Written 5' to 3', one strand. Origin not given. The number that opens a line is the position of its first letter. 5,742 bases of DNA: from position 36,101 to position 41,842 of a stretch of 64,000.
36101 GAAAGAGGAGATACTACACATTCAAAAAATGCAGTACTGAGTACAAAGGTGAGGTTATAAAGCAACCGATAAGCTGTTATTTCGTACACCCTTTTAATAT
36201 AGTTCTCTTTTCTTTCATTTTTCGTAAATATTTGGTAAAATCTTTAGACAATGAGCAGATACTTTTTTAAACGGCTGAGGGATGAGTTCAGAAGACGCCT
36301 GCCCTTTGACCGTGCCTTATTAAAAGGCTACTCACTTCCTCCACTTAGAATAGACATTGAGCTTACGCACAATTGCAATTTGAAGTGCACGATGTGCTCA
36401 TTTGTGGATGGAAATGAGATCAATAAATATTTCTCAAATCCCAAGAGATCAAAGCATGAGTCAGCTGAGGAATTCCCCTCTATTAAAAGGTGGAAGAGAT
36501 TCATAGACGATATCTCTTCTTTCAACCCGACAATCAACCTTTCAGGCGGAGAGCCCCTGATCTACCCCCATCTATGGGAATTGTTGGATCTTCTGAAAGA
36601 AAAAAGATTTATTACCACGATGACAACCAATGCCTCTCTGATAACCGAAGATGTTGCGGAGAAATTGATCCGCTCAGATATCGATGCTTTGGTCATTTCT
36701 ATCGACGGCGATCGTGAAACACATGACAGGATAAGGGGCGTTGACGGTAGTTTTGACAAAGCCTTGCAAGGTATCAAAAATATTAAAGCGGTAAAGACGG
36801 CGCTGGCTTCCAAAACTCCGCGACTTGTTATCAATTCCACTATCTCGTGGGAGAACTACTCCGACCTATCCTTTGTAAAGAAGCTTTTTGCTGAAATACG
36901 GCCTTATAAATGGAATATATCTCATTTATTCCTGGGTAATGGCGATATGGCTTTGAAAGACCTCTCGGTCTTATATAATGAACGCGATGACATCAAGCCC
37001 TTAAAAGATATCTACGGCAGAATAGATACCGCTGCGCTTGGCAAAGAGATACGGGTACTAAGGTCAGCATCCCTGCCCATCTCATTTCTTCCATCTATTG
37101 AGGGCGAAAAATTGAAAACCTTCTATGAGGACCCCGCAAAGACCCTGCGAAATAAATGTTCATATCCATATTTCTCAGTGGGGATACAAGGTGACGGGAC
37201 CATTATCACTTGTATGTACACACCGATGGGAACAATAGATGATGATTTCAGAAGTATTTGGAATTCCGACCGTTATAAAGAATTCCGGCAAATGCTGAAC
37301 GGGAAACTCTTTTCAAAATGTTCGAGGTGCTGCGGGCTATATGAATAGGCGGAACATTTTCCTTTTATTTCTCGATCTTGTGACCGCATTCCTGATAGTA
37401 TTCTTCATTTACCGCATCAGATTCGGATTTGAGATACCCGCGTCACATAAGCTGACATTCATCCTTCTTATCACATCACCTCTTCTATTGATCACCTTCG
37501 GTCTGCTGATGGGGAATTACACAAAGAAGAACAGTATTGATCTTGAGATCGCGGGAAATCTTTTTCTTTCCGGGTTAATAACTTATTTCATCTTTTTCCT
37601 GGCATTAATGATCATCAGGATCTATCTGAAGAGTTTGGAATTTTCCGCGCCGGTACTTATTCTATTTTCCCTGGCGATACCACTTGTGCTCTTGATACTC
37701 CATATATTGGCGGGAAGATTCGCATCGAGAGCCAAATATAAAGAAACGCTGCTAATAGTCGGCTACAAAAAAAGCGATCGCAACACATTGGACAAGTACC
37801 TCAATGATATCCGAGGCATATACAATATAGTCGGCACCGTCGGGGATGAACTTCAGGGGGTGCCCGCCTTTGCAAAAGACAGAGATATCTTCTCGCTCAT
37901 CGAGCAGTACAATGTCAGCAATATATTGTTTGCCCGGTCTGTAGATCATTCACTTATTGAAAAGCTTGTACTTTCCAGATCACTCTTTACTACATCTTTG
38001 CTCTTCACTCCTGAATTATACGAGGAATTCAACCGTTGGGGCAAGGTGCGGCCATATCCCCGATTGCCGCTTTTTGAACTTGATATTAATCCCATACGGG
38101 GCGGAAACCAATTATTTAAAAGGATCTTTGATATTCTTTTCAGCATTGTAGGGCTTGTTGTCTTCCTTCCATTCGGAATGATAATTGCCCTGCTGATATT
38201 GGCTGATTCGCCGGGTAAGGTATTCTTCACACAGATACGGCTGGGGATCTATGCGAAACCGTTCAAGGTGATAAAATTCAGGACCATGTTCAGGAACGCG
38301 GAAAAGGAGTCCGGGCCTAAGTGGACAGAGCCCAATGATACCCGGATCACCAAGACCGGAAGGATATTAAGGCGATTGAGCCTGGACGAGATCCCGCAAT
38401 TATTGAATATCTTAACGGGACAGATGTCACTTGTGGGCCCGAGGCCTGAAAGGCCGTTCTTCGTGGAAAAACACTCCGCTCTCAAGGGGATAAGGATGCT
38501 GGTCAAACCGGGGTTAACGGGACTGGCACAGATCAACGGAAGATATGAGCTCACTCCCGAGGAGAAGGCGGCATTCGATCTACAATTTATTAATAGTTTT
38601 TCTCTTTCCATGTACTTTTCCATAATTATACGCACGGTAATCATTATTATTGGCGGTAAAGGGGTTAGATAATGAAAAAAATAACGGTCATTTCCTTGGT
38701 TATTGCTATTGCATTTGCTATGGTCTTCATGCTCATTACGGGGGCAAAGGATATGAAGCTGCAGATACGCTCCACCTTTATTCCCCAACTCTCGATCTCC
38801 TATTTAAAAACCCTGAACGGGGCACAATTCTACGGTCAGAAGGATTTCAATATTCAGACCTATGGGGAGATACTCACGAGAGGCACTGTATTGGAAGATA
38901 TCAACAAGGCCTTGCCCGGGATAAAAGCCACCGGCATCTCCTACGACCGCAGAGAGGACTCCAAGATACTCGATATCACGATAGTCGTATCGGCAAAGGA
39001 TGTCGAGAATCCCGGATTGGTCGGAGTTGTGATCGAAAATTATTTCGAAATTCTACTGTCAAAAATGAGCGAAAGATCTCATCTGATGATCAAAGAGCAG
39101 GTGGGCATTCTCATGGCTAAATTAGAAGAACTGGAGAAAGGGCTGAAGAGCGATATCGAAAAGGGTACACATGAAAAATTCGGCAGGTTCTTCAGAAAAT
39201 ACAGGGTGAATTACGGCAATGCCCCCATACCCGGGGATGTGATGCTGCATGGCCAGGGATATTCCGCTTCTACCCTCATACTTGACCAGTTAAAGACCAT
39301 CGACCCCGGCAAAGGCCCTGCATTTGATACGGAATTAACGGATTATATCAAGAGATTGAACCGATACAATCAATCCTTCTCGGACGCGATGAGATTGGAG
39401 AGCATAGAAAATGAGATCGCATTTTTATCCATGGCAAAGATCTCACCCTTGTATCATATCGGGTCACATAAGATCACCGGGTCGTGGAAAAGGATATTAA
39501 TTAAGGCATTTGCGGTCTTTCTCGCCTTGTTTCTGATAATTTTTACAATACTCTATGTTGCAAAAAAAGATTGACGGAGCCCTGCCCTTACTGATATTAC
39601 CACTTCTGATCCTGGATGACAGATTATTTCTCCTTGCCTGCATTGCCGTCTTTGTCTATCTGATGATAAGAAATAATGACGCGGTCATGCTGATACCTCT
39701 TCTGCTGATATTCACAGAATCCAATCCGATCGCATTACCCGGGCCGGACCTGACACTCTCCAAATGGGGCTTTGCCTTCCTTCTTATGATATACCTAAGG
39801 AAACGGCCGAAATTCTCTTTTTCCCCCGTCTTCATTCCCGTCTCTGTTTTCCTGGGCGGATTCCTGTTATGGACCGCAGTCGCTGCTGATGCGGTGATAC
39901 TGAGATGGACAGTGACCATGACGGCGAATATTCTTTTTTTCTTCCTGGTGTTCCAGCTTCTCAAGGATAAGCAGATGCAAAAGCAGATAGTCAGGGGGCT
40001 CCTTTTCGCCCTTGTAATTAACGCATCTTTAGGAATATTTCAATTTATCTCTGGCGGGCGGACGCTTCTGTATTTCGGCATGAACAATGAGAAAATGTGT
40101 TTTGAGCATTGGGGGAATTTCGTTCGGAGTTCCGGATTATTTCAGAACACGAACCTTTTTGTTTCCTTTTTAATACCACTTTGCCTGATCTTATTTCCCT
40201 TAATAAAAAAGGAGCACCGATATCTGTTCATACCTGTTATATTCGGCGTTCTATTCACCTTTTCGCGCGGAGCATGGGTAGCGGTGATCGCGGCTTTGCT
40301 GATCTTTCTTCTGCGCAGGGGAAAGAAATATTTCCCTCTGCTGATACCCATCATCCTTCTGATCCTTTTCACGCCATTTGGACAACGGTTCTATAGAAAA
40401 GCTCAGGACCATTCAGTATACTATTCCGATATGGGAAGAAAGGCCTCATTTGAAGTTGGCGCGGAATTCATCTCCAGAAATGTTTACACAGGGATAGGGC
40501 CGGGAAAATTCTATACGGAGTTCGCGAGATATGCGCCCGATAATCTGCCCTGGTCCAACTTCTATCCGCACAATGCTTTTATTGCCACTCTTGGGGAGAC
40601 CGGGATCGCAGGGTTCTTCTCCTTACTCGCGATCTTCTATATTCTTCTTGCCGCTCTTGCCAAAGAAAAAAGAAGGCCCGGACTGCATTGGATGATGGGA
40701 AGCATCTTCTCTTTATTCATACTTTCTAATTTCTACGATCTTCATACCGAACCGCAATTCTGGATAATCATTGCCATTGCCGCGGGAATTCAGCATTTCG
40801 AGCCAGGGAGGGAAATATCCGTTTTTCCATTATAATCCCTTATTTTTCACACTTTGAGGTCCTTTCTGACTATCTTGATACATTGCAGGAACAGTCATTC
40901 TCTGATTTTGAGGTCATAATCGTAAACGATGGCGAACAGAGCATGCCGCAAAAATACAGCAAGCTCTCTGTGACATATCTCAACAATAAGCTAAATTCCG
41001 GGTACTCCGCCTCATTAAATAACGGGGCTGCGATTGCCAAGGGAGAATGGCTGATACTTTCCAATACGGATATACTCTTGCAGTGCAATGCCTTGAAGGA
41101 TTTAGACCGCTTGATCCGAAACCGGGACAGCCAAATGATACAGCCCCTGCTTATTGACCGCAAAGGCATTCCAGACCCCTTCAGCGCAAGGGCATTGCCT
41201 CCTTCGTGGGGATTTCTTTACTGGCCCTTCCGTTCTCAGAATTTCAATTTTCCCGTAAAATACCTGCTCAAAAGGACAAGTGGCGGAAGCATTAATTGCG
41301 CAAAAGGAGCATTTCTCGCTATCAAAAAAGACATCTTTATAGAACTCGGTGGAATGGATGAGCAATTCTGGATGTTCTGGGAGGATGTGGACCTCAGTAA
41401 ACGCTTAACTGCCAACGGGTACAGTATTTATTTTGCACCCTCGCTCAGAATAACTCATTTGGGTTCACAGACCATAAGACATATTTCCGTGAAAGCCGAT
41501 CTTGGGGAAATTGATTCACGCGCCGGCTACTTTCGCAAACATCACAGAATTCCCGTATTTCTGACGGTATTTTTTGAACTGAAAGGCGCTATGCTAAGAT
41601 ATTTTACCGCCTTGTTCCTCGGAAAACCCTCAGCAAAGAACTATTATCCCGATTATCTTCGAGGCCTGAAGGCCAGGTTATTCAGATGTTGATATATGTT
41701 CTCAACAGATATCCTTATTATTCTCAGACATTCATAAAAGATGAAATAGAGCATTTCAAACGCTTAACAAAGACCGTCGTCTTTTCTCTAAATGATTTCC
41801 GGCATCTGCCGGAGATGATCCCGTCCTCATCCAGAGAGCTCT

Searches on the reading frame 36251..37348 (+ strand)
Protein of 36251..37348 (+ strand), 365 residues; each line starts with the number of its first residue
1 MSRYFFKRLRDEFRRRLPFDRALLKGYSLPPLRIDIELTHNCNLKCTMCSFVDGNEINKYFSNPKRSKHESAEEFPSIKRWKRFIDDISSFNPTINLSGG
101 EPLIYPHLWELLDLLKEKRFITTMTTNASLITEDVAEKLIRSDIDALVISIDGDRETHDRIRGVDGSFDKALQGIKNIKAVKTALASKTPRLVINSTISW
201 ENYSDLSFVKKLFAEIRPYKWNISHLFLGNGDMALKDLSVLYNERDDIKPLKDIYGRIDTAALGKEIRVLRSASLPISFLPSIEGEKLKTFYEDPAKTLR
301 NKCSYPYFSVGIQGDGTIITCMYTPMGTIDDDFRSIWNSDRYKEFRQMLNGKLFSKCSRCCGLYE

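Call 6: search_protein_families(library=pfam, proteins=[window:36251-37348:+], max_evalue=0.001)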
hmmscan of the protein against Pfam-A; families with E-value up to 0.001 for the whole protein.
window:36251-37348:+ (365 aa): 2 families
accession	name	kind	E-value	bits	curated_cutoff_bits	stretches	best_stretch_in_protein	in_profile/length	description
PF04055.27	Radical_SAM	-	3.7e-20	73.2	29.5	1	36-181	1-139/166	Radical SAM superfamily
PF13186.11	SPASM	-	2.1e-09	38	21.5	1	303-360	1-66/67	Iron-sulfur cluster-binding domain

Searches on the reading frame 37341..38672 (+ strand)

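Call 6: search_protein_families(library=pfam, proteins=[window:37341-38672:+], max_evalue=0.001)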
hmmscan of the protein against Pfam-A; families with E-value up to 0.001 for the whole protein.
window:37341-38672:+ (443 aa): 1 family
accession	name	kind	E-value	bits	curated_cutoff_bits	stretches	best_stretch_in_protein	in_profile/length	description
PF02397.22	Bac_transf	-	1.9e-60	203.9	27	1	260-437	1-178/179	Bacterial sugar transferase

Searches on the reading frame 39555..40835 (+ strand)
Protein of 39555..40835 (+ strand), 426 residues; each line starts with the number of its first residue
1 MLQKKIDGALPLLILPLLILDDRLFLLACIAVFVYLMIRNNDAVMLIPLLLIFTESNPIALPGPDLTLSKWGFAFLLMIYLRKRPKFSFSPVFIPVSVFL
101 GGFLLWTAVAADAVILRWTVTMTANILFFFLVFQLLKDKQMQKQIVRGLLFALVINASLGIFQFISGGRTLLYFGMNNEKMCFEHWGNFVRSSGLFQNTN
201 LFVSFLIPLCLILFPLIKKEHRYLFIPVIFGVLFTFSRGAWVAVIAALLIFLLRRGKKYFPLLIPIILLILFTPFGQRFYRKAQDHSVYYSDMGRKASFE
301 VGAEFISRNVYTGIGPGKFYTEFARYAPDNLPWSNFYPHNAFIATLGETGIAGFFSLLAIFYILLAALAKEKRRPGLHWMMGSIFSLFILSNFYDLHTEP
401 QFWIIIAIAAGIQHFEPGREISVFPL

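Call 80: search_protein_families(library=pfam, proteins=[window:39555-40835:+], max_evalue=0.0001)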
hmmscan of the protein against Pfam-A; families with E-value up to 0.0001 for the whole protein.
window:39555-40835:+ (426 aa): 1 family
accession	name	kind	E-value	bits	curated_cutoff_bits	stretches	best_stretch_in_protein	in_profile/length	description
PF04932.20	Wzy_C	-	2.6e-18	66.7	31.7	1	225-357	3-148/149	O-Antigen ligase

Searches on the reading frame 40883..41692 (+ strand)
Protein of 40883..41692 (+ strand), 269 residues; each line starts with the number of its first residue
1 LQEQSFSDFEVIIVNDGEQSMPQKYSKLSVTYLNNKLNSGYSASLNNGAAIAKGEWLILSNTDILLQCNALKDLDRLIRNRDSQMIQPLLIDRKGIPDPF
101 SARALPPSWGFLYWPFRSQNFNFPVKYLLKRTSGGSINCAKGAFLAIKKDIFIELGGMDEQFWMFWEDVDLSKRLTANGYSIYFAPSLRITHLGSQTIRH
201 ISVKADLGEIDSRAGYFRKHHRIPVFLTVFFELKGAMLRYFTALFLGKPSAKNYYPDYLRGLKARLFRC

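Call 80: search_protein_families(library=pfam, proteins=[window:40883-41692:+], max_evalue=0.0001)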
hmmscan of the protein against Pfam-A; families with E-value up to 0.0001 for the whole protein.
window:40883-41692:+ (269 aa): 5 families
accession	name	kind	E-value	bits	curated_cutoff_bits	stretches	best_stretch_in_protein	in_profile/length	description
PF00535.33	Glycos_transf_2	-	2.3e-10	41.1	23.3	1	3-120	22-132/168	Glycosyl transferase family 2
PF13506.12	Glyco_transf_21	-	2e-07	31.1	21.7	1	44-194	21-157/174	Glycosyl transferase family 21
PF02709.20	Glyco_transf_7C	-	8.8e-06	25.7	23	1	142-189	21-68/78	N-terminal domain of galactosyltransferase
PF13641.12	Glyco_tranf_2_3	-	1e-05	26.1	27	1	20-193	50-212/230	Glycosyltransferase like family 2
PF10111.15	Glyco_tranf_2_2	-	2.2e-05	24.5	27.3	0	143-182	166-206/276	Glycosyltransferase like family 2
